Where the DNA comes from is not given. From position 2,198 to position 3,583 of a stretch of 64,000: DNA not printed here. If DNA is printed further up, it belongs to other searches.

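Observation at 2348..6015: Compact three-gene porin-cytochrome conduit (decaheme, barrel, hexaheme lipoprotein) with non-canonical order and sizes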

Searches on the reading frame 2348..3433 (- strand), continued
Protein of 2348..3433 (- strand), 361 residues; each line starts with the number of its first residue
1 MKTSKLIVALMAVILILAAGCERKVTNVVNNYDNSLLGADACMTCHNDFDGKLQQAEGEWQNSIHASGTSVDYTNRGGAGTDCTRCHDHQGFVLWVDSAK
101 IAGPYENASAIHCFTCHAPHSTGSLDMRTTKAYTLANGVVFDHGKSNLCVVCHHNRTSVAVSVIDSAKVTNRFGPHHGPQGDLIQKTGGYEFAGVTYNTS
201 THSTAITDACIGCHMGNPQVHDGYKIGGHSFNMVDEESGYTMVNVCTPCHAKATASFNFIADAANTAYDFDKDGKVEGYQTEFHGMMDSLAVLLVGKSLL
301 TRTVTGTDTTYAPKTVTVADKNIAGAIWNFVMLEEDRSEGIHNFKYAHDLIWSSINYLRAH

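Call 38: search_solved_structures(query=A2, max_evalue=1, show_alignments=3)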
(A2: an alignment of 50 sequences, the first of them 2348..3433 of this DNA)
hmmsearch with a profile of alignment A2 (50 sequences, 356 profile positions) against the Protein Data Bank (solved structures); distinct sequences matched with E-value up to 1: 24.
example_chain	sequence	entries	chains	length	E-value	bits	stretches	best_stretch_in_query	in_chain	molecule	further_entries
2zo5_A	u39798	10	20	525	3.8e-06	29.2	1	192-340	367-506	Eight-heme nitrite reductase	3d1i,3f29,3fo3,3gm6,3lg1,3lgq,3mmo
2ot4_A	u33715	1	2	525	4.5e-06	29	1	192-340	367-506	Eight-heme nitrite reductase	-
3owm_A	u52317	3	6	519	4.9e-06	28.8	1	192-340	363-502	Eight-heme nitrite reductase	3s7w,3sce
3uu9_A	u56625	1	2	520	4.9e-06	28.8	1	192-340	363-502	Eight-heme nitrite reductase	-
3rkh_A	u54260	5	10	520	5e-06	28.8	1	192-340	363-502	Eight-heme nitrite reductase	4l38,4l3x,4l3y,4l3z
4q0t_A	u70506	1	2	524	5.3e-06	28.7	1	192-340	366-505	Eight-heme nitrite reductase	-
4q4u_A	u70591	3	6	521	5.6e-06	28.7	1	192-340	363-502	Eight-heme nitrite reductase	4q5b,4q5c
2j7a_A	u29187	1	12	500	1.2e-05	27.6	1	196-344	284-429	CYTOCHROME C NITRITE REDUCTASE NRFA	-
8rv0_Y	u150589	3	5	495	1.2e-05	27.5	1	185-339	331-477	Octaheme cytochrome c nitrite reductase | Octaheme nitrite c cytochrome c reductase | Octaheme nitrite reductase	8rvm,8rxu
2vr0_A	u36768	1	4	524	1.3e-05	27.5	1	196-344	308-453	CYTOCHROME C NITRITE REDUCTASE, CATALYTIC SUBUNIT NFRA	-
3sxq_A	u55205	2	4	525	0.0002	23.5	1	191-339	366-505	Eight-heme nitrite reductase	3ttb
4rkm_A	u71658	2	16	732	0.00044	22.4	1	242-348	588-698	MccA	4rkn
8bcx_A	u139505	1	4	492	0.00061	22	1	194-344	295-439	Nitrite reductase (cytochrome; ammonia-forming)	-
6i5b_A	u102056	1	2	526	0.0043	19.1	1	56-342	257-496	Uncharacterized protein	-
3ubr_A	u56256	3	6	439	0.012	17.6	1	107-253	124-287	Cytochrome c-552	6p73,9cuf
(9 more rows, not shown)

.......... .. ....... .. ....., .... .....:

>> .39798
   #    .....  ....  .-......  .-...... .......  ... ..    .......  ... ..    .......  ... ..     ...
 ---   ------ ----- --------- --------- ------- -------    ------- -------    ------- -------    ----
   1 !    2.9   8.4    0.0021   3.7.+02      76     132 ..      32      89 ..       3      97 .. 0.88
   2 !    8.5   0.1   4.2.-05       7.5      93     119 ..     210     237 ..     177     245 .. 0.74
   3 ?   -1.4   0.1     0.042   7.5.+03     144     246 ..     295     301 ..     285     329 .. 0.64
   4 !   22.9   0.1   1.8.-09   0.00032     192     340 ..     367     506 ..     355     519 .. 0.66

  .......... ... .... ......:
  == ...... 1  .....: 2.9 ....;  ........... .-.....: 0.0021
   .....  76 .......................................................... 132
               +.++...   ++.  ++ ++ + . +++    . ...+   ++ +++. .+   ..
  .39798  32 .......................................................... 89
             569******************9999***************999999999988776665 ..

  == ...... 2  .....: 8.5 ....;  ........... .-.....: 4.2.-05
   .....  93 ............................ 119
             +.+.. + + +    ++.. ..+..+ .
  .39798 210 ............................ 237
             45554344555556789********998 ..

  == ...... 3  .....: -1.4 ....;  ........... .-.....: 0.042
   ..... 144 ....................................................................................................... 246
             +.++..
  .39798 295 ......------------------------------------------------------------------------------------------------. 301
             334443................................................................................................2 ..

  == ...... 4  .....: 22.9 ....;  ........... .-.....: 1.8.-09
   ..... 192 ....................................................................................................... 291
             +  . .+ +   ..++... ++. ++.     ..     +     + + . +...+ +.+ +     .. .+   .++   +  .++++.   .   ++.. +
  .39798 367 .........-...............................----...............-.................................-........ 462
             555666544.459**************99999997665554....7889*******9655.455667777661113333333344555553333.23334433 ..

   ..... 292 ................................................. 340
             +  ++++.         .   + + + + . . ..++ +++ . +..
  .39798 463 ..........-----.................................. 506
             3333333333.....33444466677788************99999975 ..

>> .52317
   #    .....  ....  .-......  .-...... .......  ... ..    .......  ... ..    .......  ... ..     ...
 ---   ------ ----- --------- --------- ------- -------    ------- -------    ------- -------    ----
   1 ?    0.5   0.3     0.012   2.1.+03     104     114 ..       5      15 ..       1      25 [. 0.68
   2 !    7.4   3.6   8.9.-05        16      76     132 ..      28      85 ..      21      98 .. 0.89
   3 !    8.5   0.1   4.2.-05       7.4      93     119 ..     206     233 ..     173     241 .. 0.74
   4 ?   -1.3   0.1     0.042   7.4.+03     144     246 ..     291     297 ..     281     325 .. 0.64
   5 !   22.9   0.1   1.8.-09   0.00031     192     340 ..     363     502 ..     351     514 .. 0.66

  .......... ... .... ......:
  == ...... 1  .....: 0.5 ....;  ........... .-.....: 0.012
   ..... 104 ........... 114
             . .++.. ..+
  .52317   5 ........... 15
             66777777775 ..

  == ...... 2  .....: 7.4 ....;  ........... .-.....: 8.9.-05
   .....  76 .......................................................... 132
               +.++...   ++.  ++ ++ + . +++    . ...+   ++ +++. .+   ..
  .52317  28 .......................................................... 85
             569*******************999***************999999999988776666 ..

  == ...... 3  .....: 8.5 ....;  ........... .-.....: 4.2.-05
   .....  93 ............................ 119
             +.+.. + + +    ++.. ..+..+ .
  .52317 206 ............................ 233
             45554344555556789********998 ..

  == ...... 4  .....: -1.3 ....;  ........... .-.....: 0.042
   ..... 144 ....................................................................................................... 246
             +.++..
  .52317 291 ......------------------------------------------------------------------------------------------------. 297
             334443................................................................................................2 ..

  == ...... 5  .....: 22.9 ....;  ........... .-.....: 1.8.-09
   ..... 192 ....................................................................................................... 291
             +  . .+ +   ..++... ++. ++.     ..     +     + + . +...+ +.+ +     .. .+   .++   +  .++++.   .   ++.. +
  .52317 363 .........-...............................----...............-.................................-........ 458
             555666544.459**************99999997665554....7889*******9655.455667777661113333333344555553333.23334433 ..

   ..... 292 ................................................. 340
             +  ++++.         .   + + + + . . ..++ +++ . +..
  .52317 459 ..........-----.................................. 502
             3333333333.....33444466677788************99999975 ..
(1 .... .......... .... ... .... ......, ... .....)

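Call 70: find_encoding_contigs(protein=P0122, flank=5000, max_places=1)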
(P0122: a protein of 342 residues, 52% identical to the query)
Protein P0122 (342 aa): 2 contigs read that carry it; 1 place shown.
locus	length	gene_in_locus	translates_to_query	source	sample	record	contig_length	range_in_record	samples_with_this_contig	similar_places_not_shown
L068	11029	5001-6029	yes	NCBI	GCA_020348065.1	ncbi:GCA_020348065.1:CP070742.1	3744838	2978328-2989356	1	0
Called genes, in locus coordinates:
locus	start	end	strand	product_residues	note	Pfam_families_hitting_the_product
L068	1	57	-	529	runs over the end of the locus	PF07602:DUF1565 (faint), PF18962:Por_Secre_tail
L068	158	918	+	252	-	PF01471:PG_binding_1 (weak), PF09374:PG_binding_3 (faint), PF05257:CHAP (faint)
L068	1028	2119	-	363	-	PF16930:Porin_5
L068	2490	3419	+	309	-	PF14522:Cytochrome_C7 (faint), PF22678:Cytochrom_c_NrfB-like (faint), PF13435:Cytochrome_C554 (faint), PF14537:Cytochrom_c3_2 (faint), PF09699:Paired_CXXCH_1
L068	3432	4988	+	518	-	-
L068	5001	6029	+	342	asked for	PF14537:Cytochrom_c3_2 (faint), PF22113:Mtrc-MtrF_II-IV_dom (faint), PF09699:Paired_CXXCH_1 (faint), PF14522:Cytochrome_C7 (faint)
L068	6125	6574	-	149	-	PF13673:Acetyltransf_10 (weak), PF00583:Acetyltransf_1, PF13508:Acetyltransf_7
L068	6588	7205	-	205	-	PF05724:TPMT, PF05175:MTS (weak), PF13489:Methyltransf_23, PF03848:TehB, PF13847:Methyltransf_31, PF08241:Methyltransf_11, PF08242:Methyltransf_12, PF13649:Methyltransf_25, +1 more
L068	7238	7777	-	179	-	PF08241:Methyltransf_11, PF13649:Methyltransf_25, PF13847:Methyltransf_31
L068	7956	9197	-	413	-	PF03435:Sacchrp_dh_NADP, PF16653:Sacchrp_dh_C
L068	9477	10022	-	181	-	-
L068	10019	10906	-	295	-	-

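Call 71: find_encoding_contigs(protein=P0172, flank=5000, max_places=1)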
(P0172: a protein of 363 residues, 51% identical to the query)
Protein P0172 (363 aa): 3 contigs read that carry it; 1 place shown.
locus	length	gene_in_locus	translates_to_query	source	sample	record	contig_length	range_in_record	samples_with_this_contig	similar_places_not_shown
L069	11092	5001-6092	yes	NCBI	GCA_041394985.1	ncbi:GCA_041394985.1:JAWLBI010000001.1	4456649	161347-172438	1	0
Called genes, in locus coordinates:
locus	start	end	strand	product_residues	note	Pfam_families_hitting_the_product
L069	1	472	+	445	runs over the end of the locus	PF01654:Cyt_bd_oxida_I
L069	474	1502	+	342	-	PF02322:Cyt_bd_oxida_II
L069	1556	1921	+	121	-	PF02311:AraC_binding (weak), PF07883:Cupin_2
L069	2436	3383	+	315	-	PF13435:Cytochrome_C554 (faint), PF14537:Cytochrom_c3_2 (faint), PF14522:Cytochrome_C7 (faint), PF22678:Cytochrom_c_NrfB-like (weak), PF09699:Paired_CXXCH_1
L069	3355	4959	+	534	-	-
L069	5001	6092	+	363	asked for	PF22113:Mtrc-MtrF_II-IV_dom (faint), PF14522:Cytochrome_C7 (faint)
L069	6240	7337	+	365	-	PF03022:MRJP, PF08450:SGL (weak)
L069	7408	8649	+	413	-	-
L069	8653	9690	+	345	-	PF14522:Cytochrome_C7 (weak), PF14537:Cytochrom_c3_2 (faint), PF22113:Mtrc-MtrF_II-IV_dom (faint), PF14522:Cytochrome_C7 (weak)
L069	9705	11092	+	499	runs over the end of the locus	PF14522:Cytochrome_C7 (faint), PF09698:GSu_C4xC__C2xCH (weak)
